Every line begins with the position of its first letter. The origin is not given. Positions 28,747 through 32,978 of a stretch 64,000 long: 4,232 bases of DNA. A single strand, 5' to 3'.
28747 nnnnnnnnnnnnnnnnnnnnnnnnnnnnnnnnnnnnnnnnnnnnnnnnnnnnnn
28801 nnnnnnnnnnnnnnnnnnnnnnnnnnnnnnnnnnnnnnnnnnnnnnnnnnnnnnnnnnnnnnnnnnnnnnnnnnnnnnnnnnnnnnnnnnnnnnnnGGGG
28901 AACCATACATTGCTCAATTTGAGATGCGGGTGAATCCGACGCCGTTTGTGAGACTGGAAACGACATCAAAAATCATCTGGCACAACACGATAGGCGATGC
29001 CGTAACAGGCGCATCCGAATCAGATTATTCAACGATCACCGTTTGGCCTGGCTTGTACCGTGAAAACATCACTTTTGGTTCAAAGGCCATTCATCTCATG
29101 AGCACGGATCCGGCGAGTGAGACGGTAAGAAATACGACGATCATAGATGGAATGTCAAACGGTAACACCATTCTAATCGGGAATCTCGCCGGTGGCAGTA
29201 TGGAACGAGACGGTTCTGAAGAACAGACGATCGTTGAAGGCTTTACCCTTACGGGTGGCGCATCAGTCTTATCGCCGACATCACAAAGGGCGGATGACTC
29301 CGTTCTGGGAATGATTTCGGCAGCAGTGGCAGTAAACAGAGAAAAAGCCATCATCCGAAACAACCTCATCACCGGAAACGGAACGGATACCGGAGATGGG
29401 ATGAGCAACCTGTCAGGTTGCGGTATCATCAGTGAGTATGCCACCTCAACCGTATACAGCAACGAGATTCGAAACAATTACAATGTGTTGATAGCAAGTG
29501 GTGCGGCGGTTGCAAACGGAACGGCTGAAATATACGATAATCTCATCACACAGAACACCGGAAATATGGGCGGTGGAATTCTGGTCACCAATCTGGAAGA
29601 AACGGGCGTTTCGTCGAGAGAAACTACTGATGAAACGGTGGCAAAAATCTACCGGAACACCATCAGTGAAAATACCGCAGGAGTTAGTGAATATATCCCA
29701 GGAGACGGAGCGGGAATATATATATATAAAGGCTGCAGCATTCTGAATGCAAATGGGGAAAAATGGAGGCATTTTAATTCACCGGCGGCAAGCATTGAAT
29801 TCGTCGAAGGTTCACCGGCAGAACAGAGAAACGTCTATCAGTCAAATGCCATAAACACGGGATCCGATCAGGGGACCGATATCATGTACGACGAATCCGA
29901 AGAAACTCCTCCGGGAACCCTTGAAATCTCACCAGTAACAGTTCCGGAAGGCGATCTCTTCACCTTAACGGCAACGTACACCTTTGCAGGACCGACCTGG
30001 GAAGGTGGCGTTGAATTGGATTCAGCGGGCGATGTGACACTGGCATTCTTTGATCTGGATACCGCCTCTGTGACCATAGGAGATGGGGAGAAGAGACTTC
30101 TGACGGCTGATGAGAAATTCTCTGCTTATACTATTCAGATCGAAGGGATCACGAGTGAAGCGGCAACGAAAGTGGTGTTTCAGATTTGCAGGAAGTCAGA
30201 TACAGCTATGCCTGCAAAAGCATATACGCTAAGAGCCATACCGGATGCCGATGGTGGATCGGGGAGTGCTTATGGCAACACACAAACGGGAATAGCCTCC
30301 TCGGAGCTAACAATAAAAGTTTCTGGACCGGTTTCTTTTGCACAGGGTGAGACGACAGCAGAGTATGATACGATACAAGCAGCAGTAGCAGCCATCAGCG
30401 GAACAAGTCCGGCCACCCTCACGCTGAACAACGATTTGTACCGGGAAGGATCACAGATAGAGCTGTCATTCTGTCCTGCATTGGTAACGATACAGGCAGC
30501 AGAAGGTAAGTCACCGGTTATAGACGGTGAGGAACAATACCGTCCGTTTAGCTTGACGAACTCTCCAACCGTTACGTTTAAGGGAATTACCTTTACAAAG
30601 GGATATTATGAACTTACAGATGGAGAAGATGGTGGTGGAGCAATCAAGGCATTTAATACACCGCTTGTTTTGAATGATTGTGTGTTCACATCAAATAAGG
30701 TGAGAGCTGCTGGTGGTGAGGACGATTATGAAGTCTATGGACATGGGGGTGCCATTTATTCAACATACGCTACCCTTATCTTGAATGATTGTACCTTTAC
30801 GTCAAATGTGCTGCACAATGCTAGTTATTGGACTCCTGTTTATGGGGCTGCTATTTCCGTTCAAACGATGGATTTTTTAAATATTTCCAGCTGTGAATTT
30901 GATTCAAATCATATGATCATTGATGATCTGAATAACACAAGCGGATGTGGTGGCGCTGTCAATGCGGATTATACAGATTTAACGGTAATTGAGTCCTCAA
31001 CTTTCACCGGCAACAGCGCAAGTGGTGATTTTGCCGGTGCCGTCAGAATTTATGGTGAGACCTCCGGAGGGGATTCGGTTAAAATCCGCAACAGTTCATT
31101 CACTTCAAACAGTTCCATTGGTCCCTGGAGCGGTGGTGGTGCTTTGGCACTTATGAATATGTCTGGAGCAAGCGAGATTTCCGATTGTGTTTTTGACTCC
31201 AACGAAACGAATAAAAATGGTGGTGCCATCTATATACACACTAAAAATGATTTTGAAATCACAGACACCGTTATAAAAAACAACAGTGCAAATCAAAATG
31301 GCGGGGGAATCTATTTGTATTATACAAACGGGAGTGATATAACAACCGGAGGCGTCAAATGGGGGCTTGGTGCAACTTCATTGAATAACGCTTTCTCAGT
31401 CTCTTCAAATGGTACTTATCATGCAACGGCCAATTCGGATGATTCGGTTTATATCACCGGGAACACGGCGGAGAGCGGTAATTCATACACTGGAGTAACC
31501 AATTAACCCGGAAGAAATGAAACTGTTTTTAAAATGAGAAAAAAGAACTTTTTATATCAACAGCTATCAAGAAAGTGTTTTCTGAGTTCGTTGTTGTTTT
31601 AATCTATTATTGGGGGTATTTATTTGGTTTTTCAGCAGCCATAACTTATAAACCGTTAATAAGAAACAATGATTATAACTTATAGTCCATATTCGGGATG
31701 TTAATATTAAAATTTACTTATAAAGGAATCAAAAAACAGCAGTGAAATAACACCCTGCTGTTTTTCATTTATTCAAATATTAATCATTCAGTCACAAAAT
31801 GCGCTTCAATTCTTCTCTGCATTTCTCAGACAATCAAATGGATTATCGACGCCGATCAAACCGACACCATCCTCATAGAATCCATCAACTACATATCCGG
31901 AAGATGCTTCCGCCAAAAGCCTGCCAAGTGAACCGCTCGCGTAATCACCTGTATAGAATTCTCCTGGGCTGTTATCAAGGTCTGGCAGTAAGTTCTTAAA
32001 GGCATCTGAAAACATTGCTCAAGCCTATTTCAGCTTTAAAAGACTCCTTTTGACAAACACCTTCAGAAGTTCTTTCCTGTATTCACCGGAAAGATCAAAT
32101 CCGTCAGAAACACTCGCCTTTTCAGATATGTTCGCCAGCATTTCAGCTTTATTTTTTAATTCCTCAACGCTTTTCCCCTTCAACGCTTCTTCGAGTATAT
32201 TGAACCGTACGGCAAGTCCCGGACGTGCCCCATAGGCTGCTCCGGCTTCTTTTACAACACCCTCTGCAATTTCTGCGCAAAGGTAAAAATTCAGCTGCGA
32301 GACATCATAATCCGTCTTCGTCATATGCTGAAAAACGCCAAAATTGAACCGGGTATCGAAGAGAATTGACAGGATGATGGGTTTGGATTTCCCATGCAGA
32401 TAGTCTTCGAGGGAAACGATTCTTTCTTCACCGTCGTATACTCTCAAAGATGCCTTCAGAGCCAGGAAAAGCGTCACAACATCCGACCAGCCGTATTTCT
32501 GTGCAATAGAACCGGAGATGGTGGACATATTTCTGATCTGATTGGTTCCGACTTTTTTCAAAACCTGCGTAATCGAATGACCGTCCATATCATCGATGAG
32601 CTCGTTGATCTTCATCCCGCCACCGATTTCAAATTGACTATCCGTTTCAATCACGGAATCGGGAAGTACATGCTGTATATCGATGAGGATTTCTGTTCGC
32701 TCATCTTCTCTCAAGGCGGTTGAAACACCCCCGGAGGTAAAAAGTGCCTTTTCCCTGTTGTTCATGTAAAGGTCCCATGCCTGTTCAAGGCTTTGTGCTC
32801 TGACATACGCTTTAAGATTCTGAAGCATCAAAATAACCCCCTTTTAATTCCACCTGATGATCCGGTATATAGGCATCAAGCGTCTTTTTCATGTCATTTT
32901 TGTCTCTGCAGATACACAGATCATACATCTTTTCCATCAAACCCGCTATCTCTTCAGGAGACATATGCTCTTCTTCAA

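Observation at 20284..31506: Two giant paralogous surface lipoproteins with FN3-like modules and Chlamydia-Pmp-like GGA[IL]/FxxN β-helix repeats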

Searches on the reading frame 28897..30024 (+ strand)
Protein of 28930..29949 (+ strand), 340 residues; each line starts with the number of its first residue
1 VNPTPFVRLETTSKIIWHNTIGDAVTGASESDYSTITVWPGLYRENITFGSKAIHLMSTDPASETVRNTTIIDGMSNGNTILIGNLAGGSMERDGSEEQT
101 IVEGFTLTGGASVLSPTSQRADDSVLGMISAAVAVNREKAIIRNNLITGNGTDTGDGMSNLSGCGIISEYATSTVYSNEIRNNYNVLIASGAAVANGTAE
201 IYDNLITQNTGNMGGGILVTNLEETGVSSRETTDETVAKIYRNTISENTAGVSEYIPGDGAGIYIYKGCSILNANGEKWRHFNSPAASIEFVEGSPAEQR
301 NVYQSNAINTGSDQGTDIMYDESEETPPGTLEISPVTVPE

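Call 57: search_protein_families(library=pfam, proteins=[window:28930-29949:+], max_evalue=1)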
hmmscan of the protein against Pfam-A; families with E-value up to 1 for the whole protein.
window:28930-29949:+ (340 aa): 1 family
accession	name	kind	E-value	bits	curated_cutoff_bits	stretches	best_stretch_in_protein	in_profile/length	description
PF11770.13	GAPT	-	0.29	11.4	21.1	0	171-209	81-120/156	GRB2-binding adapter (GAPT)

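Call 75: find_homologous_proteins(query=A5, max_evalue=0.001)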
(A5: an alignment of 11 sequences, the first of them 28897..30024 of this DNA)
Query A5 (11 sequences) (376 aa, profile of the alignment): 192 proteins with E <= 0.001 among 8000 candidates; the best 120 are listed.
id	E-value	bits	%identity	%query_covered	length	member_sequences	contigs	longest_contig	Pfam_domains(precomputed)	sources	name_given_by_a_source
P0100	4.8e-66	241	35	25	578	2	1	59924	PF13229.13,PF05048.20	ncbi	-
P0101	1.2e-57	213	32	61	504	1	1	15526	PF13229.13,PF05048.20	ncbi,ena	-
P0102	6.7e-57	211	31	61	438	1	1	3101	PF13229.13,PF05048.20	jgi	jgi:parallel beta-helix repeat protein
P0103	5.7e-51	191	27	65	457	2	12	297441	PF13229.13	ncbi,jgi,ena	-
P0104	4.5e-48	182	33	54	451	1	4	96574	PF13229.13,PF05048.20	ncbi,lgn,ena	-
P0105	9.8e-48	181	30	54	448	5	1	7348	PF13229.13,PF05048.20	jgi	-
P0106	1.2e-46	177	30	67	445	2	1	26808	PF13229.13,PF05048.20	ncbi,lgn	-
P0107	9.0e-46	174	30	54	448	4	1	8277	PF13229.13,PF05048.20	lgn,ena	-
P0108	2.1e-44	170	33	66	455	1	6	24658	PF13229.13,PF02415.24,PF05048.20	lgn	-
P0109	1.2e-41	161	31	69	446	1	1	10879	PF13229.13,PF14592.13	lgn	-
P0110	7.3e-41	158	30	53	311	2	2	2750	PF13229.13,PF05048.20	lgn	-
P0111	1.2e-40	157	29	69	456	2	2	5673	PF13229.13,PF22842.4,PF05048.20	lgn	-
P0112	3.1e-39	153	26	65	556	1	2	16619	PF02415.24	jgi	-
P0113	4.5e-39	152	28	65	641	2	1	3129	PF13229.13,PF22352.3,PF00801.27,PF17963.8,PF05048.20,PF18911.7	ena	-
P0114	1.2e-38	151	32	60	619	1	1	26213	PF13229.13,PF18962.8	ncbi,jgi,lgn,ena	-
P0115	1.9e-38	150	27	53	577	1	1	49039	PF13229.13,PF05048.20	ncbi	ncbi:MAG: right-handed parallel beta-helix repeat-containing protein, partial [Planctomycetota bacte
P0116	3.8e-38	149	26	53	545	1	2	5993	PF13229.13,PF18962.8,PF05048.20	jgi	-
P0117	2.4e-37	147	29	63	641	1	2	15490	PF13229.13,PF07602.18,PF05048.20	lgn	-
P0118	7.2e-37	145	33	53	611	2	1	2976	PF13229.13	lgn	-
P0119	1.6e-35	141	25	60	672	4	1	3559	PF13229.13,PF18962.8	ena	-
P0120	1.9e-34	137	27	64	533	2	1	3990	PF13229.13,PF05048.20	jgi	jgi:parallel beta-helix repeat protein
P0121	1.9e-34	137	31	65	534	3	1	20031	PF13229.13,PF05048.20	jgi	jgi:hypothetical protein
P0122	2.4e-34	137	36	25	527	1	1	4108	PF13229.13,PF05048.20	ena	-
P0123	1.2e-33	134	27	53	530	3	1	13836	PF07602.18,PF22842.4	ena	-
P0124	1.7e-33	134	30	48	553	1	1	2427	PF13229.13,PF00404.25,PF05048.20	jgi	jgi:hypothetical protein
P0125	2.4e-33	133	26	54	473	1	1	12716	PF13229.13,PF18962.8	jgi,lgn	-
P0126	2.9e-33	133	28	73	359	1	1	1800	PF13229.13,PF13248.12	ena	-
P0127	5.6e-32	129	30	57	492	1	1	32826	PF13229.13,PF07602.18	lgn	-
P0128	7.6e-32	128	44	11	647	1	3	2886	PF13229.13,PF18962.8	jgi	jgi:hypothetical protein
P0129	3.0e-31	127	29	54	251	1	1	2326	PF13229.13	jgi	jgi:hypothetical protein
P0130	3.4e-31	126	28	72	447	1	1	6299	PF13229.13,PF07602.18,PF18962.8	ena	-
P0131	5.0e-31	126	26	66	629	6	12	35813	PF13229.13,PF00404.25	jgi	-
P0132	1.8e-30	124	28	54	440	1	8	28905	PF13229.13,PF07602.18,PF18962.8,PF05048.20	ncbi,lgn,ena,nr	ncbi:MAG: right-handed parallel beta-helix repeat-containing protein [Candidatus Delongbacteria bact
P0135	2.8e-30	123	28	68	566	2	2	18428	PF07602.18,PF11617.14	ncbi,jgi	ncbi:MAG: hypothetical protein RLZZ299_819 [Pseudomonadota bacterium]|jgi:hypothetical protein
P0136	3.7e-30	123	25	65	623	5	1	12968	PF13229.13,PF07602.18,PF22842.4,PF05048.20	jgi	jgi:hypothetical protein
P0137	4.9e-30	123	27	52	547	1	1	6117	PF13229.13,PF07602.18,PF05048.20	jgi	jgi:parallel beta-helix repeat protein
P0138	1.5e-29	121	29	44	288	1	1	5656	PF13229.13,PF07602.18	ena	-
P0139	1.5e-29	121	27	54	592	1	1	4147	PF13229.13,PF05048.20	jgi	jgi:hypothetical protein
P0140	1.6e-29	121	29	48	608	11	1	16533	PF22352.3,PF17963.8,PF07602.18,PF05048.20,PF18911.7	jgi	-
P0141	3.0e-29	120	27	45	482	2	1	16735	PF13229.13,PF18962.8,PF13860.13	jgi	jgi:hypothetical protein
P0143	8.0e-29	119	26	46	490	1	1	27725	PF13229.13,PF13860.13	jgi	jgi:hypothetical protein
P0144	1.9e-28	117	27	49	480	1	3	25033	PF13229.13,PF18962.8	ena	-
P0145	2.7e-28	117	27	86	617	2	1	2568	PF13229.13,PF05048.20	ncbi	-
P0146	6.1e-28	116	28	54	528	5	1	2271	PF13229.13,PF05048.20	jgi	jgi:parallel beta-helix repeat protein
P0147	6.6e-28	116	27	49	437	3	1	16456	PF13229.13,PF18962.8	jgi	-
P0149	8.0e-28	115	23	52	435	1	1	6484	PF13229.13,PF18962.8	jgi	jgi:hypothetical protein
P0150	1.3e-27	115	29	52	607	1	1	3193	PF13229.13,PF22352.3,PF17963.8,PF07602.18,PF05048.20,PF18911.7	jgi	-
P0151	1.6e-27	114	29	53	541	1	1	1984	PF13229.13,PF22352.3,PF05048.20,PF18911.7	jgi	jgi:hypothetical protein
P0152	2.6e-27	114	32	52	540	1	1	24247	PF13229.13,PF07602.18,PF05048.20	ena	-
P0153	2.6e-27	114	29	48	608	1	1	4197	PF22352.3,PF17963.8,PF07602.18,PF18911.7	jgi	-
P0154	4.9e-27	113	32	52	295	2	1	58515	PF13229.13,PF07602.18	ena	-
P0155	5.1e-27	113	29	82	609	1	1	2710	PF13229.13,PF22352.3,PF17963.8,PF07602.18,PF05048.20,PF18911.7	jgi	jgi:hypothetical protein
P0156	9.5e-27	112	28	52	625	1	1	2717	PF13229.13,PF22352.3,PF00801.27,PF17963.8,PF05048.20,PF18911.7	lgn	-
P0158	1.4e-26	111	27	66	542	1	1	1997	PF13229.13,PF18962.8,PF13860.13,PF05048.20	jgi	-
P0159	1.5e-26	111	27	86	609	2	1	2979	PF22352.3,PF17963.8,PF07602.18,PF05048.20,PF18911.7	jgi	jgi:serine protease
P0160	1.8e-26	111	33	52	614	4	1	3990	PF22352.3,PF17963.8,PF07602.18,PF18911.7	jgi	jgi:hypothetical protein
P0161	1.9e-26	111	32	52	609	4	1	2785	PF22352.3,PF00801.27,PF17963.8,PF07602.18,PF18911.7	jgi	-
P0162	1.9e-26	111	28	48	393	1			PF13229.13,PF07602.18,PF22842.4,PF05048.20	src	-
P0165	2.2e-26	111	40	16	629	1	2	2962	PF13229.13,PF19410.6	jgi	jgi:hypothetical protein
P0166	2.9e-26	110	31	52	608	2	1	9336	PF13229.13,PF17963.8,PF07602.18,PF05048.20,PF18911.7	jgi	jgi:serine protease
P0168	7.5e-26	109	30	48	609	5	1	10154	PF13229.13,PF22352.3,PF17963.8,PF07602.18,PF05048.20,PF18911.7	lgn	-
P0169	8.1e-26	109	29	53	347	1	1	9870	PF13229.13,PF07602.18,PF05048.20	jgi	-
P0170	9.5e-26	108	28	57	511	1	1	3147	PF13229.13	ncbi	-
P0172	1.4e-25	108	31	66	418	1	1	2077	PF13229.13,PF07602.18,PF05048.20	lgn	-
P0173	1.7e-25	108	27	51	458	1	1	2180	PF13229.13,PF18962.8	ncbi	ncbi:MAG TPA: T9SS type A sorting domain-containing protein, partial [Ignavibacteriaceae bacterium]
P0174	1.7e-25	108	27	53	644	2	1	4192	PF13229.13,PF02415.24,PF18962.8,PF05048.20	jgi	-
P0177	2.0e-25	107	27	65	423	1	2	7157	PF13229.13,PF05048.20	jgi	jgi:hypothetical protein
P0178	2.4e-25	107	30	52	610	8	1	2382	PF13229.13,PF22352.3,PF17963.8,PF07602.18,PF18911.7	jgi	-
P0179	2.6e-25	107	28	48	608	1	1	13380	PF13229.13,PF22352.3,PF17963.8,PF05048.20,PF18911.7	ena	-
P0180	2.6e-25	107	40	26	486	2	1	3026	PF07602.18,PF18962.8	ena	-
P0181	2.6e-25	107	29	48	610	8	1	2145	PF13229.13,PF22352.3,PF17963.8,PF05048.20,PF18911.7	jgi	-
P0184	6.5e-25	106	26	46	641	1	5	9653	PF13229.13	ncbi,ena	-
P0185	8.0e-25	105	52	6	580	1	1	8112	PF13229.13,PF13860.13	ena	-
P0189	1.9e-24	104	29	64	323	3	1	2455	PF13229.13,PF07602.18,PF22842.4,PF05048.20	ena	-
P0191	2.1e-24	104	24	51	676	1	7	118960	PF13229.13,PF07602.18,PF22842.4,PF05048.20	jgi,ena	-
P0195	6.5e-24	102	38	25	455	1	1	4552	PF13229.13,PF18962.8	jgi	jgi:hypothetical protein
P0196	6.7e-24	102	29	52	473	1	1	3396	PF13229.13,PF18962.8,PF13860.13,PF05048.20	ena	-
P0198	8.6e-24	102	26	62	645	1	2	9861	PF13229.13,PF18962.8,PF00041.28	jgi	-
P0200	1.3e-23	101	29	62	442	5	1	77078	PF13229.13,PF18962.8,PF05048.20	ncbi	-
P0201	4.2e-23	100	27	52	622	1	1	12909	PF13229.13,PF22352.3,PF17963.8,PF05048.20,PF18911.7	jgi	jgi:hypothetical protein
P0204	1.5e-22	98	29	52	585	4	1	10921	PF13229.13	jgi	jgi:hypothetical protein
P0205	1.7e-22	98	25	45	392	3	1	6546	PF13229.13,PF18962.8,PF13860.13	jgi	jgi:hypothetical protein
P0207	2.5e-22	97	30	38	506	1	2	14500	PF13229.13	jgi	jgi:hypothetical protein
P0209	3.1e-22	97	32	45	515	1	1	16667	PF13229.13,PF11617.14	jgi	-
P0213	6.9e-22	96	30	47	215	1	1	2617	PF13229.13,PF07602.18,PF22842.4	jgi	jgi:serine protease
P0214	9.6e-22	95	28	35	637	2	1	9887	PF13229.13,PF18962.8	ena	-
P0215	4.9e-21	93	27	55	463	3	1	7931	PF13229.13,PF00404.25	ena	-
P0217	7.5e-21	92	-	-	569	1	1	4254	PF07602.18,PF18962.8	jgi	jgi:hypothetical protein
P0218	1.9e-20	91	28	36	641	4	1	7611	PF07602.18,PF18962.8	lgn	-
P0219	2.9e-20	90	31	35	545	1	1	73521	PF13229.13,PF18962.8,PF08480.17,PF13860.13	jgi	jgi:hypothetical protein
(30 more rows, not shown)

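Call 97: search_solved_structures(query=A5, max_evalue=1)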
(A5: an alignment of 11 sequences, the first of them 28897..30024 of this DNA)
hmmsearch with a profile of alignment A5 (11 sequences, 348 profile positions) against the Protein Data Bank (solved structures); distinct sequences matched with E-value up to 1: 4.
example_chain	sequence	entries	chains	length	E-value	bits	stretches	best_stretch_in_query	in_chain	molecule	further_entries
1xg2_A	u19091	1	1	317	0.051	15.5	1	34-79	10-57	Pectinesterase 1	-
2pyg_A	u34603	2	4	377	0.053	15.4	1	145-254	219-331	Poly(beta-D-mannuronate) C5 epimerase 4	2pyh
6mze_E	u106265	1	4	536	0.48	12.3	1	184-239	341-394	Protein Stu2p/Alp14p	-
6mzf_E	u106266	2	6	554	0.5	12.2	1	184-239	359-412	Protein Stu2p/Alp14p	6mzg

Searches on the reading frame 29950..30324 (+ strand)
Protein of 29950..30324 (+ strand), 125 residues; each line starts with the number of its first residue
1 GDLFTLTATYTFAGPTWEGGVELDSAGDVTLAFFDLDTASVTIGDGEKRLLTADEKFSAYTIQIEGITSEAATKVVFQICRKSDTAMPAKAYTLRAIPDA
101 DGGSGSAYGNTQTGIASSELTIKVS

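Call 57: search_protein_families(library=pfam, proteins=[window:29950-30324:+], max_evalue=1)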
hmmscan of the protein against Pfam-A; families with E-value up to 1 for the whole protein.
window:29950-30324:+ (125 aa): 1 family
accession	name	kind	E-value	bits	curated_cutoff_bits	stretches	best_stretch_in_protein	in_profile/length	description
PF17735.7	BslA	-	0.001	19.5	38.7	1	37-116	43-119/121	Biofilm surface layer A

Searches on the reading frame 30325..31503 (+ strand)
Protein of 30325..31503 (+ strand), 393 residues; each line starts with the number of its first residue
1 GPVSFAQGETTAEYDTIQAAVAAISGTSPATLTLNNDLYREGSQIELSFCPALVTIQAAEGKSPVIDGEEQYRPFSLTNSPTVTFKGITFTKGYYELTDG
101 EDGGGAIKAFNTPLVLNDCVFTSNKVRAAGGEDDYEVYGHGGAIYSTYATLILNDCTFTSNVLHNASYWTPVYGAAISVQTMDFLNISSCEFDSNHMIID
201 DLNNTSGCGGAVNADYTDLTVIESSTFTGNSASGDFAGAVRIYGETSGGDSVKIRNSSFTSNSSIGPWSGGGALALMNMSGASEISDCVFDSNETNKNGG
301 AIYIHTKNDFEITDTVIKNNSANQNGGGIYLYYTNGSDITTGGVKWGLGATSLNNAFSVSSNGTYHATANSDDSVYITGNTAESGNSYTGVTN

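Call 57: search_protein_families(library=pfam, proteins=[window:30325-31503:+], max_evalue=1)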
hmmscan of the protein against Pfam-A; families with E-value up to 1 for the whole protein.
window:30325-31503:+ (393 aa): 1 family
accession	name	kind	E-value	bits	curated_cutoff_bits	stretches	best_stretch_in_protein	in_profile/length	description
PF02415.23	Chlam_PMP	-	9.2e-11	41.3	20.6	3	287-304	1-18/19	Chlamydia polymorphic membrane protein (Chlamydia_PMP) repeat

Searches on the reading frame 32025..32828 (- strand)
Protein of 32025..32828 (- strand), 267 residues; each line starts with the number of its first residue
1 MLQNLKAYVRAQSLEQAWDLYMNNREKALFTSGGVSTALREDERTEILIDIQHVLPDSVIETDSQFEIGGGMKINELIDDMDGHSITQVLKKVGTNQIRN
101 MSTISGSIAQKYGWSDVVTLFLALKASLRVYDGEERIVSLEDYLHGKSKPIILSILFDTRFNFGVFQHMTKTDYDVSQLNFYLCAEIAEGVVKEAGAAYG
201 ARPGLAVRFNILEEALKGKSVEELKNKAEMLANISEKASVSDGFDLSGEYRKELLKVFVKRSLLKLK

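Call 20: search_protein_families(library=pfam, proteins=[window:32025-32828:-], max_evalue=0.001)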
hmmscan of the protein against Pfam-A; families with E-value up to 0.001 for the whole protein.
window:32025-32828:- (267 aa): 2 families
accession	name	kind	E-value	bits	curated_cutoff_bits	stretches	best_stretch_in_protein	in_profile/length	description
PF00941.27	FAD_binding_5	-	4.1e-22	79.2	27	1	8-149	5-153/170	FAD binding domain in molybdopterin dehydrogenase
PF03450.22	CO_deh_flav_C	-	1e-09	38.9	25.5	1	166-265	3-101/102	CO dehydrogenase flavoprotein C-terminal domain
